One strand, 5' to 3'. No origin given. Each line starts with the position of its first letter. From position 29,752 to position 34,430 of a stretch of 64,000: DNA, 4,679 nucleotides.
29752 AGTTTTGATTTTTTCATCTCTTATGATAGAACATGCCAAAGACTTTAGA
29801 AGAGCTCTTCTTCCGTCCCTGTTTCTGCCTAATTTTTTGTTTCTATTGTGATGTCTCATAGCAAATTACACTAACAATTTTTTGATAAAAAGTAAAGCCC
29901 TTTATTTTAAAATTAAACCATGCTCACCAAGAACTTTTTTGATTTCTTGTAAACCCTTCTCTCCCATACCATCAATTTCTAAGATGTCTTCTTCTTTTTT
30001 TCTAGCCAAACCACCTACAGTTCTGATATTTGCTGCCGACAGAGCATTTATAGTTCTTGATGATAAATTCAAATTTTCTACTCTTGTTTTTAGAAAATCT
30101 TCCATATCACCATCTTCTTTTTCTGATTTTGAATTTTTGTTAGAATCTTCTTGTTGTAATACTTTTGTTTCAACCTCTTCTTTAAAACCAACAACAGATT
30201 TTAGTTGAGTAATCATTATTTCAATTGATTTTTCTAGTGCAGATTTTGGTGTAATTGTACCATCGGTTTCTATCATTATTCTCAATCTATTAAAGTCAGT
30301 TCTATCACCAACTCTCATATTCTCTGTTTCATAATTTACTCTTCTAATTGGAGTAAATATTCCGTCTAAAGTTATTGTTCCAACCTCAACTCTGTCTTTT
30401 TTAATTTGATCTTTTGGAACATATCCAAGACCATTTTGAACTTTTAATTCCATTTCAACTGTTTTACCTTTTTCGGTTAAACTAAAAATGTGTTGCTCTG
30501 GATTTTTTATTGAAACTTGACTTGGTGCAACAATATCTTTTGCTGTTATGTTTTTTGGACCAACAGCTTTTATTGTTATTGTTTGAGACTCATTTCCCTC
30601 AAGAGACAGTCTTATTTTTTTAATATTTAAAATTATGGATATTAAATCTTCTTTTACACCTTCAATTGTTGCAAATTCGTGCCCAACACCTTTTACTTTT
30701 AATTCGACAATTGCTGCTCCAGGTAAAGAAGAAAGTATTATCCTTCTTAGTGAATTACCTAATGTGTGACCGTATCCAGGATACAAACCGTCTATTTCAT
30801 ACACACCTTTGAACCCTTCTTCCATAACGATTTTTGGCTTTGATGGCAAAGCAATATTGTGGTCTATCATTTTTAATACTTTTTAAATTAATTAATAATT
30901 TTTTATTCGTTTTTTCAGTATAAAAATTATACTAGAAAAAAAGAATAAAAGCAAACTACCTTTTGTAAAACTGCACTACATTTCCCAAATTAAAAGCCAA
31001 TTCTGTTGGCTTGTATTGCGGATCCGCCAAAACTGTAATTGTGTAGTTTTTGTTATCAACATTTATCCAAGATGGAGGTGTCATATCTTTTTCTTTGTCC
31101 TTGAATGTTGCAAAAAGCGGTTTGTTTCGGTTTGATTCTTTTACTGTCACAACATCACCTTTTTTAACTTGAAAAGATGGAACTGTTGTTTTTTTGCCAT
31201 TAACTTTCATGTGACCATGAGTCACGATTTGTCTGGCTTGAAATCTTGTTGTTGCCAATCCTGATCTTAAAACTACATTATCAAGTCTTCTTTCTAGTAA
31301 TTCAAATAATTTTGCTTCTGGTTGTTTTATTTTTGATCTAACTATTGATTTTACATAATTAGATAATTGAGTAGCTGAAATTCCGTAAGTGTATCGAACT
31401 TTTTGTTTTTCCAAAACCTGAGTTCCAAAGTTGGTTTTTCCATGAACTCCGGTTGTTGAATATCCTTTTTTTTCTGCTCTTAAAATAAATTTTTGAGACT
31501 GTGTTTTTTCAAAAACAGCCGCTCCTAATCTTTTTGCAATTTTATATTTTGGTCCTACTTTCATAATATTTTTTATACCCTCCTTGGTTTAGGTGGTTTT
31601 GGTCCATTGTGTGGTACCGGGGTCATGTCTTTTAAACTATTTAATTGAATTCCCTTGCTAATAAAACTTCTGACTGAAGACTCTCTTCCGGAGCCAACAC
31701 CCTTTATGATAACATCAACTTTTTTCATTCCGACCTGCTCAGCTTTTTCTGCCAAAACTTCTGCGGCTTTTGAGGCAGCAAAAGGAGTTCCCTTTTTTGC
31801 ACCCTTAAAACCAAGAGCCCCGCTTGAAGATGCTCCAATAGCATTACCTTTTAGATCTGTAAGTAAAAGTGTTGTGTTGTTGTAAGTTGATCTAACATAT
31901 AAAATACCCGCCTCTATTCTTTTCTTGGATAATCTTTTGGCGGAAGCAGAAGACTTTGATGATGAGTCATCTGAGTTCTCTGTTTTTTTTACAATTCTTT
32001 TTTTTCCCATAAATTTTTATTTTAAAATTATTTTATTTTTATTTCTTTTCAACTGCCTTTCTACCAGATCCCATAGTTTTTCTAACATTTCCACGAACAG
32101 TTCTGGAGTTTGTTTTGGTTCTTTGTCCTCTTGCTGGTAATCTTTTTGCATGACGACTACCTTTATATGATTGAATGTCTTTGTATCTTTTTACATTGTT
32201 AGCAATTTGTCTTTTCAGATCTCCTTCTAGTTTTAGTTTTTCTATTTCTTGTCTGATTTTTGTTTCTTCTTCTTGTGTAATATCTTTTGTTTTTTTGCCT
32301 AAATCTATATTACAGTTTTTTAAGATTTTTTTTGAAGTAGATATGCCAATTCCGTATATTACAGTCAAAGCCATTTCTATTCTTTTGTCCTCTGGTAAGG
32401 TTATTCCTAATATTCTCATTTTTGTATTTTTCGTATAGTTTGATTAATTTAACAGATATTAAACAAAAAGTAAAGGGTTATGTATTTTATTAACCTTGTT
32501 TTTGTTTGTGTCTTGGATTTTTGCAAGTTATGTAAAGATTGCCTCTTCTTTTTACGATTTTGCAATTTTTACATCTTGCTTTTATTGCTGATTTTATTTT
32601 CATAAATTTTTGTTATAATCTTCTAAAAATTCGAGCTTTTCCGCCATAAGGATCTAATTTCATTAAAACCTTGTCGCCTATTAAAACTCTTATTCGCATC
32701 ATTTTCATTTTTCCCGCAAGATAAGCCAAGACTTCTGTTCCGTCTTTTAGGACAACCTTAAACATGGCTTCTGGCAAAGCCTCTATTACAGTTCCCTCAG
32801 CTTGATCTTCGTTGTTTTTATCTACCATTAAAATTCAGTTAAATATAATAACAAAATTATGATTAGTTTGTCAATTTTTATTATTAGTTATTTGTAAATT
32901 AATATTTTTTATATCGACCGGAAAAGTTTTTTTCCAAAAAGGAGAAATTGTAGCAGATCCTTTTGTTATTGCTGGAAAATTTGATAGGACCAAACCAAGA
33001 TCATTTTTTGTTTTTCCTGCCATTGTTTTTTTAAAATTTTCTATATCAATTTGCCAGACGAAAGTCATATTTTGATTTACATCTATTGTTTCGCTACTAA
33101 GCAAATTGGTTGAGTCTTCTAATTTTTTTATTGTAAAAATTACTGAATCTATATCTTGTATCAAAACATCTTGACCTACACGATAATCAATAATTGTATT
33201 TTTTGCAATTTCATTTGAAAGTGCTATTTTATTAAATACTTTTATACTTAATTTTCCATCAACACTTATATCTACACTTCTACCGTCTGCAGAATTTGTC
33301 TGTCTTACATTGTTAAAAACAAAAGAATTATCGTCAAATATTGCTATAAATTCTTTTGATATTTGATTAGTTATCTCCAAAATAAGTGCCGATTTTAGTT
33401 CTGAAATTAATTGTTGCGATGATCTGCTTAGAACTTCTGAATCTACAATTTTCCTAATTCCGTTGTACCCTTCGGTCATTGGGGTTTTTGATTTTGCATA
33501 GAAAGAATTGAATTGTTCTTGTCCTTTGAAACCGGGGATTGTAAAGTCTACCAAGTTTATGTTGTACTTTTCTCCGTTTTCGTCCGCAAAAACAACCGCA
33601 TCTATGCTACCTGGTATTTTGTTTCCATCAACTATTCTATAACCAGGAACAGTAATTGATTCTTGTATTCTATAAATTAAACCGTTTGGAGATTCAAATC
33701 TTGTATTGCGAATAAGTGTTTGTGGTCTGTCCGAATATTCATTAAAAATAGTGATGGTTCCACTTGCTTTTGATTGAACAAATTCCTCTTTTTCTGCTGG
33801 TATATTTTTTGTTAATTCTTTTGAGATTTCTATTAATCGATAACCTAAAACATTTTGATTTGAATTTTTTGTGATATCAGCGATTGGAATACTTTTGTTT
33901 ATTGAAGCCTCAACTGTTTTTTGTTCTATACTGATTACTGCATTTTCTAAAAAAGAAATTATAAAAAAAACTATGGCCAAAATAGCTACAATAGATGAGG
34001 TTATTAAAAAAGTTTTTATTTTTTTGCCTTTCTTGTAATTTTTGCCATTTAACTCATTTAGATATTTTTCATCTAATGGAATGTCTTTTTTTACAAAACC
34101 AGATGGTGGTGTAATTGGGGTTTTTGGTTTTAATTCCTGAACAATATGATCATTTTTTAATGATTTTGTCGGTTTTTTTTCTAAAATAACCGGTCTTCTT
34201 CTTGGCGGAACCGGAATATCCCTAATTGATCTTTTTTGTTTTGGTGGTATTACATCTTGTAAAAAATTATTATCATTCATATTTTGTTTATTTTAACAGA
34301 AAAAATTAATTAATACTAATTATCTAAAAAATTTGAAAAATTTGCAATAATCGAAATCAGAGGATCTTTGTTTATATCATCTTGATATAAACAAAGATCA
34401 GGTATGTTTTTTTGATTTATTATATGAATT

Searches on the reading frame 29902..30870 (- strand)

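Call 73: search_protein_families(library=pfam, proteins=[window:29902-30870:-], max_evalue=0.0001)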
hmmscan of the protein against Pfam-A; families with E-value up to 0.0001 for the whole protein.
window:29902-30870:- (322 aa): 4 families
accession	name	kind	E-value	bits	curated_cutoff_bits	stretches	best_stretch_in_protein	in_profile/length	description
PF01000.31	RNA_pol_A_bac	-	3.3e-28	98.7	33.9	1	58-173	2-119/119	RNA polymerase Rpb3/RpoA insert domain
PF01193.29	RNA_pol_L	-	8e-21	74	24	1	31-223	5-74/74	RNA polymerase Rpb3/Rpb11 dimerisation domain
PF03118.21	RNA_pol_A_CTD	-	1.2e-17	63.8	23.8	1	251-315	2-66/67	Bacterial RNA polymerase, alpha chain C terminal domain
PF13656.11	RNA_pol_L_2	-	1.8e-05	24.8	27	0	194-225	40-71/75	RNA polymerase Rpb3/Rpb11 dimerisation domain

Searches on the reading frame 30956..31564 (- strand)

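Call 73: search_protein_families(library=pfam, proteins=[window:30956-31564:-], max_evalue=0.0001)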
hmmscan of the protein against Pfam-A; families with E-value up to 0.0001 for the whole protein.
window:30956-31564:- (202 aa): 2 families
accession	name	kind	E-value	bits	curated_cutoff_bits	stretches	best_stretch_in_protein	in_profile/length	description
PF01479.30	S4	-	2.6e-17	62.7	22.8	1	92-139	1-48/48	S4 domain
PF00163.24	Ribosomal_S4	-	2.1e-10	41.6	23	1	4-78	4-83/95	Ribosomal protein S4/S9 N-terminal domain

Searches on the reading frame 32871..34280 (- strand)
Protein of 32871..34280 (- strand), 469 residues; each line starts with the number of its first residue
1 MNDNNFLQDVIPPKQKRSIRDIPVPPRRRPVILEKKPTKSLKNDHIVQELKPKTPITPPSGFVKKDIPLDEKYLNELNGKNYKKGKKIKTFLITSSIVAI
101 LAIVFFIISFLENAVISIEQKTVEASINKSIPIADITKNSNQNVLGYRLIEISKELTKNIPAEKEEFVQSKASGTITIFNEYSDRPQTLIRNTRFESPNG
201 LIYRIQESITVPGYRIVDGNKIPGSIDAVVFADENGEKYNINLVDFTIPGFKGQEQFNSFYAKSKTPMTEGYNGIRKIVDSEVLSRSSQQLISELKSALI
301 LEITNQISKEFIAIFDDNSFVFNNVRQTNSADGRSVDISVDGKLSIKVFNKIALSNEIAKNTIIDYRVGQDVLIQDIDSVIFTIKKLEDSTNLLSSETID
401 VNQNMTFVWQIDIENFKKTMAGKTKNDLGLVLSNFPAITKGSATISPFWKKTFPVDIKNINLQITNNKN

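Call 73: search_protein_families(library=pfam, proteins=[window:32871-34280:-], max_evalue=0.0001)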
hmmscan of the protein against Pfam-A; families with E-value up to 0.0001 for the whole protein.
window:32871-34280:- (469 aa): 1 family
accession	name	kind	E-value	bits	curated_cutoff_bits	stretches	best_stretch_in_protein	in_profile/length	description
PF21110.3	GlxA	-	6e-07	30.5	27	1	171-260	1-99/105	GlxA beta barrel domain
